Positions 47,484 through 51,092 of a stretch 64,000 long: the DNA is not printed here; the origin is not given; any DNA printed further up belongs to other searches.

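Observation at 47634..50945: Two full PilB/GspE secretion-ATPase modules fused into one 1103-aa polypeptide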

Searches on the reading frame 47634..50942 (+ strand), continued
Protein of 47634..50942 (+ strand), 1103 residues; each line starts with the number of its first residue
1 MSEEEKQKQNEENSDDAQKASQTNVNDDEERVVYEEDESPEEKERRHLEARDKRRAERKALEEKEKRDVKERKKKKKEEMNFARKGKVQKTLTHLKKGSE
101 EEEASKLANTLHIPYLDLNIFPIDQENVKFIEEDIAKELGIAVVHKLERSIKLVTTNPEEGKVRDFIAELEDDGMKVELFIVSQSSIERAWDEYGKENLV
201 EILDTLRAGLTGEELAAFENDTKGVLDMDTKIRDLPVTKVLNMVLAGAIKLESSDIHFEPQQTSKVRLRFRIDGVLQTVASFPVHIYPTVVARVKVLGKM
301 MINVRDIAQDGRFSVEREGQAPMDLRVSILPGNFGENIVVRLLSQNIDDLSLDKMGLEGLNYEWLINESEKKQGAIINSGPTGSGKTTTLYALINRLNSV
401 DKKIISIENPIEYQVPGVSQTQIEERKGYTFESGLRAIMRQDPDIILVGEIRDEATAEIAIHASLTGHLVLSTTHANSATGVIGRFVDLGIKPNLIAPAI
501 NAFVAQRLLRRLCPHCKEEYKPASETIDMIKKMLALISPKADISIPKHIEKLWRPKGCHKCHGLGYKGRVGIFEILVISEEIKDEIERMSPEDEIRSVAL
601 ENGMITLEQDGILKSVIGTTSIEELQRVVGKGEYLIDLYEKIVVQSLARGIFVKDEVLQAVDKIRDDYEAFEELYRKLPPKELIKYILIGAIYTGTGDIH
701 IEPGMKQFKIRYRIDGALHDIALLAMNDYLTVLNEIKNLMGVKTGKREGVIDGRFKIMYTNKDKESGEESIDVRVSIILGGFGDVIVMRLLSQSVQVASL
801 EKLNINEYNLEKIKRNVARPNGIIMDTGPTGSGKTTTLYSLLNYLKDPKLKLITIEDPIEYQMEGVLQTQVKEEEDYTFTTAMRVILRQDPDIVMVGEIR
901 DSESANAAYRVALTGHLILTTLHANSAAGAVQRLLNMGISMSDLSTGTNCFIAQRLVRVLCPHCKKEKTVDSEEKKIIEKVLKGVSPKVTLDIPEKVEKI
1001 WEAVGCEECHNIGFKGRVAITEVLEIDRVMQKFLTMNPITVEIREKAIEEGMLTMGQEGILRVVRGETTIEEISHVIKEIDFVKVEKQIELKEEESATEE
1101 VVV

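Call 35: search_protein_representatives(protein=window:47634-50942:+)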
Query: 1103 residues. Proteins with E-value up to 0.001 (for the whole library): 54083; up to 1e-10: 34047; up to 1e-30: 14641. The best 150 are listed.
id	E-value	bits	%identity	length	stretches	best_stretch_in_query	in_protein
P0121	9.1e-295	996.9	49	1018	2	83-961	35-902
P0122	1.6e-286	969.5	46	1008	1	84-1077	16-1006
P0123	4.6e-251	852.2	42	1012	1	86-1077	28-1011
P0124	1.2e-247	840.9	41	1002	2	85-937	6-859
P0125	5.3e-238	809.0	40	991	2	91-872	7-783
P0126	9.7e-229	778.3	42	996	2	92-727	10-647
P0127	1.1e-226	771.5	39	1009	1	96-1077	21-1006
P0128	1.7e-226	770.9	42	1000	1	78-1076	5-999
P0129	3.7e-221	753.2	40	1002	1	87-1077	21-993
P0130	4.3e-217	739.7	40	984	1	99-1068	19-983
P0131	3.1e-213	727.0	41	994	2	89-631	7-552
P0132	1.2e-200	685.3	39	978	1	90-1066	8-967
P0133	6.5e-197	672.9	38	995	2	87-630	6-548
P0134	3.4e-189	647.4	49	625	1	188-813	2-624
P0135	5.6e-154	530.8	38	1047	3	237-629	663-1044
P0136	1.3e-149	516.3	47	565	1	92-631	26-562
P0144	1.6e-131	456.5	43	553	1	74-630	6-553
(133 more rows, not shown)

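Call 39: list_cluster_members(proteins=[P0121, P0122, P0123, P0124, P0125, P0127, P0128, P0129, P0133, P0135])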
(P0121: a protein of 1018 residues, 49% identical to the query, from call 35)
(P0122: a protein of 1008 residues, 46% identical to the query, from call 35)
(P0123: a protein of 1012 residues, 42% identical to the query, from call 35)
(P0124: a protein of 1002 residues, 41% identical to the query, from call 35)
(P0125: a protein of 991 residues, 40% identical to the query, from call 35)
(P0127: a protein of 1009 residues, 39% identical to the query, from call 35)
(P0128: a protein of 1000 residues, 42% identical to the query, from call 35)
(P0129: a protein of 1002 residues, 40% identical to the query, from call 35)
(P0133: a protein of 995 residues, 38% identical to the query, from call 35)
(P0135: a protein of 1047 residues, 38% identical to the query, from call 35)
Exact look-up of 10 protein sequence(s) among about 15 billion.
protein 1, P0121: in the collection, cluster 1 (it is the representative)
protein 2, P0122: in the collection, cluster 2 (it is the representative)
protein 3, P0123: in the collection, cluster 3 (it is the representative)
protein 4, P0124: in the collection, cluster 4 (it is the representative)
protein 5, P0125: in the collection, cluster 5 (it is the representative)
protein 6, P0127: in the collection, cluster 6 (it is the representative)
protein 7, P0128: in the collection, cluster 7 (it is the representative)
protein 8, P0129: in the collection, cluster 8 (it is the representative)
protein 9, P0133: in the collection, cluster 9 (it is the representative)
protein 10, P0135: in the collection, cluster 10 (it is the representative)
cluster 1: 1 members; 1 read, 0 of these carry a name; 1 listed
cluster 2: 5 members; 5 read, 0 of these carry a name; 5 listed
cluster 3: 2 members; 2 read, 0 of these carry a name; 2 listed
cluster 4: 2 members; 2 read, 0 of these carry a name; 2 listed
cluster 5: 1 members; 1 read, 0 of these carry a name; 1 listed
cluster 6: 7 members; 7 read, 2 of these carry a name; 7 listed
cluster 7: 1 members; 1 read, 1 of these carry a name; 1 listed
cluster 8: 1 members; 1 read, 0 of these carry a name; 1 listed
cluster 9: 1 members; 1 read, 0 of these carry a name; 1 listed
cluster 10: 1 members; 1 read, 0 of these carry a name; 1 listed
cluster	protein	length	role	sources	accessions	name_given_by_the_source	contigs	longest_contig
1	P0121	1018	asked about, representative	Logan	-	-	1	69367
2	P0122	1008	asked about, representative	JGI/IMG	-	-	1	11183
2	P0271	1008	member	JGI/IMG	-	-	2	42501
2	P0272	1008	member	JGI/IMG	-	-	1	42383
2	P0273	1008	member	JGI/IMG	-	-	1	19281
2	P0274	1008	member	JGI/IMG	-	-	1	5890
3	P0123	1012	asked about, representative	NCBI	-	-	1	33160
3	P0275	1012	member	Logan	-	-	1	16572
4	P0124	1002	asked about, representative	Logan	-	-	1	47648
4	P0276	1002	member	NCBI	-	-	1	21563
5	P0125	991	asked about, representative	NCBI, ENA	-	-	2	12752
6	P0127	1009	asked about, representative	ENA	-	-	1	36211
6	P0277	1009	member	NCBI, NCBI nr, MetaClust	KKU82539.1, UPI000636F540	MAG: General secretory pathway protein E [Parcubacteria group bacterium GW2011_GWA2_47_8] | status=active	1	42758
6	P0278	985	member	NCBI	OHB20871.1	MAG: hypothetical protein A2666_04455, partial [Parcubacteria group bacterium ...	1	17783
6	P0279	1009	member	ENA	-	-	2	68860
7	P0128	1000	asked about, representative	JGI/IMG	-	type II secretory ATPase GspE/PulE/Tfp pilus assembly ATPase PilB-like protein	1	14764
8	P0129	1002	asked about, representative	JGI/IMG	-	-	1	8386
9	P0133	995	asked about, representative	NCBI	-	-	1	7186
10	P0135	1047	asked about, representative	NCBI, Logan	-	-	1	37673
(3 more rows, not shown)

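Call 40: find_encoding_contigs(protein=P0127, flank=10000, max_places=2)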
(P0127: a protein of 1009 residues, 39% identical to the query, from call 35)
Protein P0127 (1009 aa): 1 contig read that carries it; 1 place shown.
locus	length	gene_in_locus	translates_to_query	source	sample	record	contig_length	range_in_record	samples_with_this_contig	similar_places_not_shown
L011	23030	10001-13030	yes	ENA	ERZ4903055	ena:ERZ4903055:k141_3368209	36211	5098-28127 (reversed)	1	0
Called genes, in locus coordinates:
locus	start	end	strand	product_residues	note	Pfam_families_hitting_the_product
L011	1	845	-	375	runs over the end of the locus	PF11258:DUF3048, PF17479:DUF3048_C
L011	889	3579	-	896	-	PF02739:5_3_exonuc_N, PF01367:5_3_exonuc, PF22619:DNA_polI_exo1 (weak), PF00476:DNA_pol_A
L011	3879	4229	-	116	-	PF01934:HepT-like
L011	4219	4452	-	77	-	PF01909:NTP_transf_2, PF18765:Polbeta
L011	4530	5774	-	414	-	PF12704:MacB_PCD, PF02687:FtsX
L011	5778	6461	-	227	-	PF00005:ABC_tran, PF02463:SMC_N (faint), PF13304:AAA_21 (faint)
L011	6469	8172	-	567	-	PF25973:BSH_CzcB (faint), PF25984:BSH_YknX (faint)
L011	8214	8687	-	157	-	PF02367:TsaE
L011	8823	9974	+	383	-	PF01368:DHH (weak)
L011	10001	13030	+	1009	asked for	PF00437:T2SSE, PF03215:Rad17 (faint), PF25199:nSTAND_NTPase5 (faint), PF00004:AAA (faint), PF00005:ABC_tran (faint), PF12775:AAA_7 (faint), PF13173:AAA_14 (faint), PF00437:T2SSE, +5 more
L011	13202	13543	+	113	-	-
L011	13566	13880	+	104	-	-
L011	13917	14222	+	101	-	PF21956:DUF6922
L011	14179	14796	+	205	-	PF08843:AbiEii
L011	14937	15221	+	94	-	-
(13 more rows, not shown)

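Call 41: find_encoding_contigs(protein=P0121, flank=10000, max_places=1)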
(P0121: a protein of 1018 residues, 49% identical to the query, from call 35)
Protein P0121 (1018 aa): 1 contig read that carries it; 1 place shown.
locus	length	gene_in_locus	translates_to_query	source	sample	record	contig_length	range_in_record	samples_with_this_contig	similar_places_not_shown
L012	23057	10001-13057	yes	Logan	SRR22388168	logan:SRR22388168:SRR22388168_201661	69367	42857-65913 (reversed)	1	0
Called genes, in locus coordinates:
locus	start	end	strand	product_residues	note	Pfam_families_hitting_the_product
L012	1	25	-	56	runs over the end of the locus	-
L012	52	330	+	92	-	PF01649:Ribosomal_S20p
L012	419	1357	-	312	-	PF06144:DNA_pol3_delta, PF21694:DNA_pol3_delta_C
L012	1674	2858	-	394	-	PF11258:DUF3048, PF17479:DUF3048_C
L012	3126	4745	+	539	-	-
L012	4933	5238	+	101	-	-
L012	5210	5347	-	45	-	-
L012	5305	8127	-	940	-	PF02739:5_3_exonuc_N, PF01367:5_3_exonuc, PF12826:HHH_2 (weak), PF14520:HHH_5 (weak), PF01612:DNA_pol_A_exo1, PF22619:DNA_polI_exo1, PF00476:DNA_pol_A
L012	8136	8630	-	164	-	PF02367:TsaE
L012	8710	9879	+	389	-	PF01368:DHH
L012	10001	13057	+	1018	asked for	PF13604:AAA_30 (faint), PF05157:MshEN, PF13401:AAA_22 (faint), PF01637:ATPase_2 (faint), PF04851:ResIII (faint), PF14532:Sigma54_activ_2 (faint), PF00437:T2SSE, PF00437:T2SSE, +9 more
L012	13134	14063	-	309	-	-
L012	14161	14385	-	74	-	-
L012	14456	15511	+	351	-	PF05496:RuvB_N, PF00004:AAA, PF07728:AAA_5, PF17864:AAA_lid_4, PF05491:WHD_RuvB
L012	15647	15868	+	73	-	-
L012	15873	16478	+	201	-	-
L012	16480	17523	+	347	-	PF02547:Queuosine_synth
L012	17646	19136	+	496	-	PF00932:LTD, PF18942:DUF5689 (faint), PF04076:BOF (weak), PF01336:tRNA_anti-codon (faint)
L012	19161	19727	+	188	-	-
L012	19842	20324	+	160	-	PF13470:PIN_3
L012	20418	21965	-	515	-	PF04055:Radical_SAM, PF16199:Radical_SAM_C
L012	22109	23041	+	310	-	PF01209:Ubie_methyltran, PF03141:Methyltransf_29 (weak), PF13489:Methyltransf_23, PF02353:CMAS (weak), PF08241:Methyltransf_11, PF08242:Methyltransf_12, PF13649:Methyltransf_25, PF13847:Methyltransf_31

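Call 42: predict_structure(alignment_id=A1)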
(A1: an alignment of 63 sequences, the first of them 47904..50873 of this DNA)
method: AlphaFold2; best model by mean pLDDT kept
length: 990 residues; sequences in the alignment: 63
mean_pLDDT: 82.5   pTM: 0.57
mean pLDDT of the five models: 82.5, 78.9, 78.0, 77.5, 72.7
residues with pLDDT >= 90: 202; 70-90: 704; 50-70: 62; < 50: 22
segments of 3 or more residues with pLDDT < 50: 1-7, 552-558, 674-678, 703-705
pLDDT, mean of each block of 10 residues (from residue 1): 45 85 83 80 87 86 87 85 88 87 76 76 76 71 73 83 86 86 82 82 84 74 79 82 84 68 83 90 91 78 87 86 78 80 85 89 88 91 89 90 90 92 90 81 74 75 86 86 91 88 84 87 91 83 59 47 80 79 82 86 80 89 76 85 81 63 77 52 79 83 59 86 90 89 83 85 80 76 77 78 87 88 90 90 92 92 91 90 88 88 84 83 84 93 90 93 92 91 83
secondary structure, 60 per line:
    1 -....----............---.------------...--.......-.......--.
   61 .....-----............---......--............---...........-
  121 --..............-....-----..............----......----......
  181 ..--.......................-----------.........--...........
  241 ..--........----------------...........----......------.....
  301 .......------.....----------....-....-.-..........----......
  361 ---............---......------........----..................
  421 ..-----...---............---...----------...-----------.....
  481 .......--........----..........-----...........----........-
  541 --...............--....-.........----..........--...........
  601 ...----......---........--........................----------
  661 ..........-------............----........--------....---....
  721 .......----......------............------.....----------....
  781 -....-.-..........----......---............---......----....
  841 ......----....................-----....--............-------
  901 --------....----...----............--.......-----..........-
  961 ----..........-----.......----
elements in order (helices of 4 or more, strands of 3 or more residues): H2-5 H10-21 H43-49 E51-57 E60-65 H71-82 E86-91 H94-105 H109-119 H123-136 H138-141 H147-160 E165-170 E175-182 E185-193 H194-207 E219-227 E230-242 E245-252 H269-279 E284-289 H296-307 E314-318 E329-332 H341-350 E355-360 H364-375 E379-384 H391-398 H403-409 E410-422 E428-430 H434-445 E462-464 E476-487 H490-497 H502-511 H517-527 H532-539 H543-557 E560-563 H565-573 H578-587 H590-603 E608-613 E617-624 E627-635 H636-650 E661-670 E678-689 E694-701 H710-713 H717-727 E732-737 H744-755 E762-766 E777-780 H789-798 E803-808 H812-823 E827-832 H837-846 H851-857 E858-870 E876-879 H882-893 E909-912 E924-935 H938-944 H950-959 H965-974 H980-986
